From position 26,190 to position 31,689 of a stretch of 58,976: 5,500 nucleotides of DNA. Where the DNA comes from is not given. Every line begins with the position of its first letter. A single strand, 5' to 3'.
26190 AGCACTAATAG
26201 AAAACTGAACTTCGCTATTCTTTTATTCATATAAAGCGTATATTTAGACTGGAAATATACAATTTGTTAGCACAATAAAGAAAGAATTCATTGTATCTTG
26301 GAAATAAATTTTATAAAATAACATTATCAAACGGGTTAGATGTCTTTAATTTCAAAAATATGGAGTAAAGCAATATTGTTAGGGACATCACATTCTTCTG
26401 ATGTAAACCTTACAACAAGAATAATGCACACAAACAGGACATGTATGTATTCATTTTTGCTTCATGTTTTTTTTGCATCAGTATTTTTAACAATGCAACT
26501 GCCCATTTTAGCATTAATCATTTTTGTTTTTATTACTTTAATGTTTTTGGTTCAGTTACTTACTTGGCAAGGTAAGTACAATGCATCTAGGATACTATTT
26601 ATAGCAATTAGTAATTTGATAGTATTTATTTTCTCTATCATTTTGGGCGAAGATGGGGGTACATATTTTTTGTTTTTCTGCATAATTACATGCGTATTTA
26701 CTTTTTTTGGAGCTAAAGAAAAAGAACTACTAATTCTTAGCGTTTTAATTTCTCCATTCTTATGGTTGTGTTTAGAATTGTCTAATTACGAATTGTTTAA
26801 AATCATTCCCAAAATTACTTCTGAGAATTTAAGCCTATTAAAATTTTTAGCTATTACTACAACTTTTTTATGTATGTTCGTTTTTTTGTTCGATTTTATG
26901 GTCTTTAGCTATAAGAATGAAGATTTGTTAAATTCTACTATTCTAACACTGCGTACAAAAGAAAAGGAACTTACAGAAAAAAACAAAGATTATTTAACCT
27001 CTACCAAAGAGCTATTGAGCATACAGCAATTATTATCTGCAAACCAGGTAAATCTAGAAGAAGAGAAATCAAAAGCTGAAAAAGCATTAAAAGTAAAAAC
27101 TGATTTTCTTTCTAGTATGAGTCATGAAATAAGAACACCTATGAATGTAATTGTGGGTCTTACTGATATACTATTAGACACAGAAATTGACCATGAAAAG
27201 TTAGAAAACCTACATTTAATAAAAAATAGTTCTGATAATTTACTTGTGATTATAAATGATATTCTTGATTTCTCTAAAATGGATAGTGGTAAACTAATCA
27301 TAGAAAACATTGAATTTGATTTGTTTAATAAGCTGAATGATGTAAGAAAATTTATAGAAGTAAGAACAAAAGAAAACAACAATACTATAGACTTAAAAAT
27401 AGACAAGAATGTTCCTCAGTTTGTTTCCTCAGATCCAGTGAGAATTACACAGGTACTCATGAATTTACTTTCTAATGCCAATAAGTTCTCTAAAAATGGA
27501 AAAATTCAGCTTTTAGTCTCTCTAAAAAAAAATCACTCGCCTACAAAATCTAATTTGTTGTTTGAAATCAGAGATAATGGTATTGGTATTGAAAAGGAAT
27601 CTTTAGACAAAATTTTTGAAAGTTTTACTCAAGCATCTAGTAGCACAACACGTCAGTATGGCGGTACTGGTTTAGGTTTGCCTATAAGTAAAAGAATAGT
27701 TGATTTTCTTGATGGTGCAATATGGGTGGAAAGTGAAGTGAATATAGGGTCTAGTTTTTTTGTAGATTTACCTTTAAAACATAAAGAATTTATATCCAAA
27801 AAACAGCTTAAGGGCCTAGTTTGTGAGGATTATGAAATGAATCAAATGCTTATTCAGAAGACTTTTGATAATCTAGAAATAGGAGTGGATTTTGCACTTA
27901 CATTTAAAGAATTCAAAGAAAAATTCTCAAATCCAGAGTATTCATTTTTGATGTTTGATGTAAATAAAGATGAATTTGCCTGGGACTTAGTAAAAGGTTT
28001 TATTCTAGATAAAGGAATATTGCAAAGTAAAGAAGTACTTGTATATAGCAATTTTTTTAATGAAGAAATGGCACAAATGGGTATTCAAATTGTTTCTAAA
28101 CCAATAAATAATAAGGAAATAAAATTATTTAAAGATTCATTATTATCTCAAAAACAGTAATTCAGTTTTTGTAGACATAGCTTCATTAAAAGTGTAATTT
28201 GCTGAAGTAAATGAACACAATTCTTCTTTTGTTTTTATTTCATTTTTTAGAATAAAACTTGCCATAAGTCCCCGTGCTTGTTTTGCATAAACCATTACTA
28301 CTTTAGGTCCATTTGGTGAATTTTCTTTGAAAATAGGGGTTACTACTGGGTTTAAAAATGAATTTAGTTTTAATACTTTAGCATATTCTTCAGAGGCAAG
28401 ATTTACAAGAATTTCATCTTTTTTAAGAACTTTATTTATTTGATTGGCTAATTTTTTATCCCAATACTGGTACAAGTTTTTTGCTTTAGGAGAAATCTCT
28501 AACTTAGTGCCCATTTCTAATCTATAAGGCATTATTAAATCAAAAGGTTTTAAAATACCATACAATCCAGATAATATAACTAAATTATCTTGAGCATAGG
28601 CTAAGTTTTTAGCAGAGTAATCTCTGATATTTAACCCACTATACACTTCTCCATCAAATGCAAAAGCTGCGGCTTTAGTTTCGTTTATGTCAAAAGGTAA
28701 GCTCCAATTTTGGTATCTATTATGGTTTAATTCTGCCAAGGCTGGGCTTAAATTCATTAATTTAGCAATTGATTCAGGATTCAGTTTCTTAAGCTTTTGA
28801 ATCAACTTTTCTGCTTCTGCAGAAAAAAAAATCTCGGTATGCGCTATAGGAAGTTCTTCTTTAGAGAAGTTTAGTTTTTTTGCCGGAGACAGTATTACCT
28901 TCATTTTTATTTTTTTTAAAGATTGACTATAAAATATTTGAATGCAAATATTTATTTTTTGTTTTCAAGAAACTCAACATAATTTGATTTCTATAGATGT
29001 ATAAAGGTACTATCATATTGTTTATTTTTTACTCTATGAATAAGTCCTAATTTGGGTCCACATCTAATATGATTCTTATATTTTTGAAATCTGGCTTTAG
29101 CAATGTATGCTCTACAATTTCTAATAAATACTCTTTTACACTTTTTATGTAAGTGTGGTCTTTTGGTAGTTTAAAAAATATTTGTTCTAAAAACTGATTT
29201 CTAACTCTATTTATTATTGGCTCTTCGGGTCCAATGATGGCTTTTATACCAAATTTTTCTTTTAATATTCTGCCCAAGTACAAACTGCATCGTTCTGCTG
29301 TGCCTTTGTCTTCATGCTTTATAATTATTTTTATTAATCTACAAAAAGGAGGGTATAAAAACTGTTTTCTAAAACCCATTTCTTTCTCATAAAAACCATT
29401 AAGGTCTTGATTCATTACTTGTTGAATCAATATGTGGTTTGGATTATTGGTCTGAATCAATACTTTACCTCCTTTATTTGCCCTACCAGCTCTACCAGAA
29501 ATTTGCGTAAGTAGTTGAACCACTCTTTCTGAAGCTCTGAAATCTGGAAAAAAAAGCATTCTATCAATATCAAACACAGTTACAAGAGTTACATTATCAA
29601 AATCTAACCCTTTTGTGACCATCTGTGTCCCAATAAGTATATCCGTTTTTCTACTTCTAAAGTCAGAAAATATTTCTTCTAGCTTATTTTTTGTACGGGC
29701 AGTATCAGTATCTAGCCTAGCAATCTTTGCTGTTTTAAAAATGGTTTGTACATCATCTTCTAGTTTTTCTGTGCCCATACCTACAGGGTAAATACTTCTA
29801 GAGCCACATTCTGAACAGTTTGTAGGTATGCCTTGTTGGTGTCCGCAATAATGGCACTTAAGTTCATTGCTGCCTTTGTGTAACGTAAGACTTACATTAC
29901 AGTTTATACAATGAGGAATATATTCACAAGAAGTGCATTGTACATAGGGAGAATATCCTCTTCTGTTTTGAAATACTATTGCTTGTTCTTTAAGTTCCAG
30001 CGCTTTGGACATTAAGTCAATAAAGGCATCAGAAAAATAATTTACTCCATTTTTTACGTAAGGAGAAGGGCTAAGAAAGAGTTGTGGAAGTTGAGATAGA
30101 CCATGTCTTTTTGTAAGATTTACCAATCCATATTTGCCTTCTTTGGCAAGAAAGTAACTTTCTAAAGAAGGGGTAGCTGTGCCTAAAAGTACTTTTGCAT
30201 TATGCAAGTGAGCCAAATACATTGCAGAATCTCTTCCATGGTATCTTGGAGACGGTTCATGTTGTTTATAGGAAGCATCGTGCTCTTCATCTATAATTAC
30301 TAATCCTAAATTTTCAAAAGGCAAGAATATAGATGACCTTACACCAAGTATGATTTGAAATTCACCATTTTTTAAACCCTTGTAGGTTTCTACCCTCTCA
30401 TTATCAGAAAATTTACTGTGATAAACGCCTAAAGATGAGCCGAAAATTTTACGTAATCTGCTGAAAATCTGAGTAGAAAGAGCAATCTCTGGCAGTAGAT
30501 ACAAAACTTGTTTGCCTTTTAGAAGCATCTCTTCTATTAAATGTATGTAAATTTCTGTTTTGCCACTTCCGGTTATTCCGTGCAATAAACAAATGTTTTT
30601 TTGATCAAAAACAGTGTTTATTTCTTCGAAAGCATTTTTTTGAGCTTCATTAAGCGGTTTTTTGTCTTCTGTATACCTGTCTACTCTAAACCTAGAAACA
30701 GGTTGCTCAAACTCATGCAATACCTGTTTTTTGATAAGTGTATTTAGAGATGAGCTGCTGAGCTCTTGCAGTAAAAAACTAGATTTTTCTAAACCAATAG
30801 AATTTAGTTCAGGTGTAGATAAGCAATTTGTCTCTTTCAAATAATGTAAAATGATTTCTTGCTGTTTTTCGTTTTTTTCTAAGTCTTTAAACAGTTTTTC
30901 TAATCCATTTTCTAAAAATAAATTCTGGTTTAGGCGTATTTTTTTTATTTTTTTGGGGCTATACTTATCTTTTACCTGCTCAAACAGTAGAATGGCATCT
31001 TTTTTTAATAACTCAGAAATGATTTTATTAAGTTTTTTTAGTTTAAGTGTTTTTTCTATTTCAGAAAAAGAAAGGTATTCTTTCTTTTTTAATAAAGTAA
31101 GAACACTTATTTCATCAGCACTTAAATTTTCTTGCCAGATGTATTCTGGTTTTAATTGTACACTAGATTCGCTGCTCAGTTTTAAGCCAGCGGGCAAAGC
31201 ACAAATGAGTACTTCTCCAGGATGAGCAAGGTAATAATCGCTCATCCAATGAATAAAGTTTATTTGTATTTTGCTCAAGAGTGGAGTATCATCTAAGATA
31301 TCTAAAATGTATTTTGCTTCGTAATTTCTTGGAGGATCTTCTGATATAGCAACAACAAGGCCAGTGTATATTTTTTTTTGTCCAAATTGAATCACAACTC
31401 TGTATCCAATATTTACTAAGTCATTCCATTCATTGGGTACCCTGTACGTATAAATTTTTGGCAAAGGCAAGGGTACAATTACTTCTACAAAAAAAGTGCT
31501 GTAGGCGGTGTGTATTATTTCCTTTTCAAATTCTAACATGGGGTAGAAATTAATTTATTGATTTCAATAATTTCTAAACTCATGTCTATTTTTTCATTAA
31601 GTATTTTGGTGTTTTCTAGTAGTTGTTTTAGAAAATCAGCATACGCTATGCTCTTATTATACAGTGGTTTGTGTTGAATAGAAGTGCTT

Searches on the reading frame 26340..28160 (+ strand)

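Call 64: search_protein_families(library=pfam, proteins=[window:26340-28160:+], max_evalue=0.0001)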
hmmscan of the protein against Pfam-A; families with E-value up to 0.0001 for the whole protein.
window:26340-28160:+ (606 aa): 3 families
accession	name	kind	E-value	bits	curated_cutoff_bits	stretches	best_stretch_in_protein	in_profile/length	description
PF02518.31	HATPase_c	-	4.9e-27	95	26.4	1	365-480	2-110/111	Histidine kinase-, DNA gyrase B-, and HSP90-like ATPase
PF00512.31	HisKA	-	1.5e-17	63.8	26.9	1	253-317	2-66/66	His Kinase A (phospho-acceptor) domain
PF20967.2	MASE7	-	3.5e-05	24.1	26.2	1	32-181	16-163/183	MASE7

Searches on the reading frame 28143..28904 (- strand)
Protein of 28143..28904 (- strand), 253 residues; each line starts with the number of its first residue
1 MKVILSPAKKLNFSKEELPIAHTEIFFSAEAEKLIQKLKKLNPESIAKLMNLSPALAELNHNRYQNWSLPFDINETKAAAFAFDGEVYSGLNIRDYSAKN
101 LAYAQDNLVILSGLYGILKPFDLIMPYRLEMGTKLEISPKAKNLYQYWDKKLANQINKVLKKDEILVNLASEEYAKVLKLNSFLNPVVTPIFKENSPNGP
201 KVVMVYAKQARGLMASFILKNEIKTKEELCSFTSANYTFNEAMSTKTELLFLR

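Call 64: search_protein_families(library=pfam, proteins=[window:28143-28904:-], max_evalue=0.0001)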
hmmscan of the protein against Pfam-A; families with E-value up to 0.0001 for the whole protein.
window:28143-28904:- (253 aa): 2 families
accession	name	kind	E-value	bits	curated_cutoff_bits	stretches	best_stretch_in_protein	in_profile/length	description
PF03883.20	H2O2_YaaD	-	2e-79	266.9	29.6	1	1-242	1-235/236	Peroxide stress protein YaaA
PF21818.3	DUF6884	-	7.4e-07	29.8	30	1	104-190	36-120/135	Family of unknown function (DUF6884)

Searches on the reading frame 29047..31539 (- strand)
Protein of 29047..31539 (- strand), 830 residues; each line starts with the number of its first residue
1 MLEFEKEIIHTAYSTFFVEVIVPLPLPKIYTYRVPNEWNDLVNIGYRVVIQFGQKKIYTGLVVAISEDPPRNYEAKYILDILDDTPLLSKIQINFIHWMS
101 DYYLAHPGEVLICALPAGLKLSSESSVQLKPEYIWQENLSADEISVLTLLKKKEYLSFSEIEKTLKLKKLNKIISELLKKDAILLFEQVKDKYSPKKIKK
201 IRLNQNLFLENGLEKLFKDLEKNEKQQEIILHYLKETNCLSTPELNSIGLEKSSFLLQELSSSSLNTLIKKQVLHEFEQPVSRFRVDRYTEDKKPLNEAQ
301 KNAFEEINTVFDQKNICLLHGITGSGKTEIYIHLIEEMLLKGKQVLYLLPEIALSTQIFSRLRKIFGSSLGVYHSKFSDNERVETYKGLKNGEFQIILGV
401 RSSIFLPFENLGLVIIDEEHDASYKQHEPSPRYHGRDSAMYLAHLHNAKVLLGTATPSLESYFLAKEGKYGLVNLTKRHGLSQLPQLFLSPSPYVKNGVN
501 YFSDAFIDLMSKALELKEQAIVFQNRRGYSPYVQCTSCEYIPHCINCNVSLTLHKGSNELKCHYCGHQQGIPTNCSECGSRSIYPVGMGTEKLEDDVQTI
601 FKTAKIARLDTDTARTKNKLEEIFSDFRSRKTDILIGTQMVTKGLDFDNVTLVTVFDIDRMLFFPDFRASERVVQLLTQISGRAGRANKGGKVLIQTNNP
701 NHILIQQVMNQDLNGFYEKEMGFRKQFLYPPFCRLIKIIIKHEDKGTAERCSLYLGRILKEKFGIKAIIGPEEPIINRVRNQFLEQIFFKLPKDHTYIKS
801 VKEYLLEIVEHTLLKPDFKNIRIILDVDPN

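Call 64: search_protein_families(library=pfam, proteins=[window:29047-31539:-], max_evalue=0.0001)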
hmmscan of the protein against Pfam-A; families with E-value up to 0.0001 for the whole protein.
window:29047-31539:- (830 aa): 8 families
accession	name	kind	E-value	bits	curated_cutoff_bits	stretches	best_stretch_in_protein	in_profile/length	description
PF17764.6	PriA_3primeBD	-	1.1e-26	92.9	22.7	1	19-116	1-96/96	3'DNA-binding domain (3'BD)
PF00270.35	DEAD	-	1.9e-20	73.7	26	1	298-458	2-161/167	DEAD/DEAH box helicase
PF04851.21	ResIII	-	1.1e-15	58.4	22.5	1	294-458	2-163/164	Type III restriction enzyme, res subunit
PF00271.37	Helicase_C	-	1.8e-14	54.4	23.5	1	603-688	39-110/110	Helicase conserved C-terminal domain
PF18074.6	PriA_C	-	2.5e-11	44.6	26.9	1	731-829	1-95/95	Primosomal protein N C-terminal domain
PF18319.7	Zn_ribbon_PriA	-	8.3e-11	42.1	26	1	544-569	1-26/27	PriA DNA helicase Cys-rich region (CRR) domain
PF20720.3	nSTAND3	-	2.1e-06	28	27.2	1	300-361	3-63/155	Novel STAND NTPase 3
PF22590.2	Cas3-like_C_2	-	3.7e-06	27.6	27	0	610-688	41-105/106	CRISPR-associated nuclease/helicase Cas3, C-terminal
